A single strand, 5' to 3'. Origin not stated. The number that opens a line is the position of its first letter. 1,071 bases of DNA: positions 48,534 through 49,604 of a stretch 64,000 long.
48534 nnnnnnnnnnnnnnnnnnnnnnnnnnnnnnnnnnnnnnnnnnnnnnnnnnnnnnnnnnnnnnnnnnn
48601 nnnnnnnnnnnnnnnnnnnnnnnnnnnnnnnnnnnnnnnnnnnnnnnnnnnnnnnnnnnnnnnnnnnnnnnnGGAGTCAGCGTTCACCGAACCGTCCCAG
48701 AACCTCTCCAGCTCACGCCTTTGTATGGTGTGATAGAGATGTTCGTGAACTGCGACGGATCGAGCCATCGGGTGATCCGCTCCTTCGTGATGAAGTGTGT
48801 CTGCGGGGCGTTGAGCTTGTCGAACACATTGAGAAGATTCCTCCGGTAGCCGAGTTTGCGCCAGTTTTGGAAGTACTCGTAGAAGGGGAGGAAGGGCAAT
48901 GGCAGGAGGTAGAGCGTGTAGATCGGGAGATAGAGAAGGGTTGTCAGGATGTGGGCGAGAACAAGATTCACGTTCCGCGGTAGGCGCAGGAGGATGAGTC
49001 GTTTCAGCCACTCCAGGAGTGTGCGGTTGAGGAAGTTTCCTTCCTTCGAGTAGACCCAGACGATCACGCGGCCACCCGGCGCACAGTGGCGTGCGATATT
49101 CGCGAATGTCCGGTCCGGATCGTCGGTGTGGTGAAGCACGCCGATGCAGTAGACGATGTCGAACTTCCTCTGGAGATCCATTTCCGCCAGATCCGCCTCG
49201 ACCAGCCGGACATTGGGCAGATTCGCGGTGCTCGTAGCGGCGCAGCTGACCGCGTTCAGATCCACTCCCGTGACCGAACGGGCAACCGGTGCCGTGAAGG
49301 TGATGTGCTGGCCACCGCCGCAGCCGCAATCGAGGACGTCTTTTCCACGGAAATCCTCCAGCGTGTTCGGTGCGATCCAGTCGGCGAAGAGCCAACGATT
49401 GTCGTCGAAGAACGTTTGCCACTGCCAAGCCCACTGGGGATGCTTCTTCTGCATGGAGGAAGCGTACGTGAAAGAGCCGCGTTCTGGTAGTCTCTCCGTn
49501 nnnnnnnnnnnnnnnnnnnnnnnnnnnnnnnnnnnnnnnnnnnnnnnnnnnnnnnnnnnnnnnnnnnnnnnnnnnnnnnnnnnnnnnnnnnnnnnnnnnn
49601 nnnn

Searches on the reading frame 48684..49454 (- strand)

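Call 26: search_protein_families(library=ncbifam, proteins=[window:48684-49454:-], max_evalue=0.00001)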
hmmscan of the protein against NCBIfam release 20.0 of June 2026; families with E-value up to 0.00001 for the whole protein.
window:48684-49454:- (256 aa): 16 families
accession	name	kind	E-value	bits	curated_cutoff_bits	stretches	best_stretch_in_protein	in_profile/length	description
TIGR01983.1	UbiG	equivalog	4.4e-12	45.8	102.95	1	33-134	46-153/228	bifunctional 2-polyprenyl-6-hydroxyphenol methylase/3-demethylubiquinol 3-O-methyltransferase UbiG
NF011650.0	PRK15068.1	equivalog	3.2e-10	39.4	209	1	31-132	117-225/324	tRNA 5-methoxyuridine(34)/uridine 5-oxyacetic acid(34) synthase CmoB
NF045667.1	MTase_DVU1556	equivalog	8.3e-10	38.5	155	1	37-132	23-119/213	DVU_1556 family methyltransferase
TIGR00452.1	TIGR00452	equivalog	2.2e-09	36.6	275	1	30-132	111-219/316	tRNA 5-methoxyuridine(34)/uridine 5-oxyacetic acid(34) synthase CmoB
TIGR02072.1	BioC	equivalog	2.3e-09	37.4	184.95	1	35-134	33-134/244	malonyl-ACP O-methyltransferase BioC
NF043040.1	corrin_prot_MT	hypoth_equivalog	2.5e-08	33.6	180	1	36-155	41-169/216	corrinoid protein-associated methyltransferase CpaM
NF045823.1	PthPhpthDimycoMt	equivalog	2.1e-07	30.4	300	1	22-131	52-165/256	phthiotriol/phenolphthiotriol dimycocerosates methyltransferase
NF041820.1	daptide_MTase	equivalog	2.2e-07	30.6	175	1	38-135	38-145/243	daptide-type RiPP biosynthesis methyltransferase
NF004851.0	PRK06202.1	equivalog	4.5e-07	29.5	243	1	22-114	47-146/237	hypothetical protein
NF008405.0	PRK11207.1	equivalog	6e-07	29.1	218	1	35-129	29-129/198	tellurite resistance methyltransferase TehB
TIGR04290.1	meth_Rta_06860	hypoth_equivalog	1.2e-06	28.2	300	1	27-114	40-132/226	TIGR04290 family methyltransferase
NF045825.1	FAmtase_mtf2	equivalog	1.9e-06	27.3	400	1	20-131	42-157/248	fatty-acid O-methyltransferase Mtf2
NF041537.1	ArsM_AhpD_UU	exception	3.8e-06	25.9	510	1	36-132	76-180/345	arsenite methyltransferase/AhpD domain selenoprotein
TIGR02021.1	BchM-ChlM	equivalog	4.1e-06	26.4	158.9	1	34-121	51-144/218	magnesium protoporphyrin IX methyltransferase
NF047649.1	MTase_UXPK_star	exception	6.3e-06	25.4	460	1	36-132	77-181/283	methyltransferase/UXPK-star double selenoprotein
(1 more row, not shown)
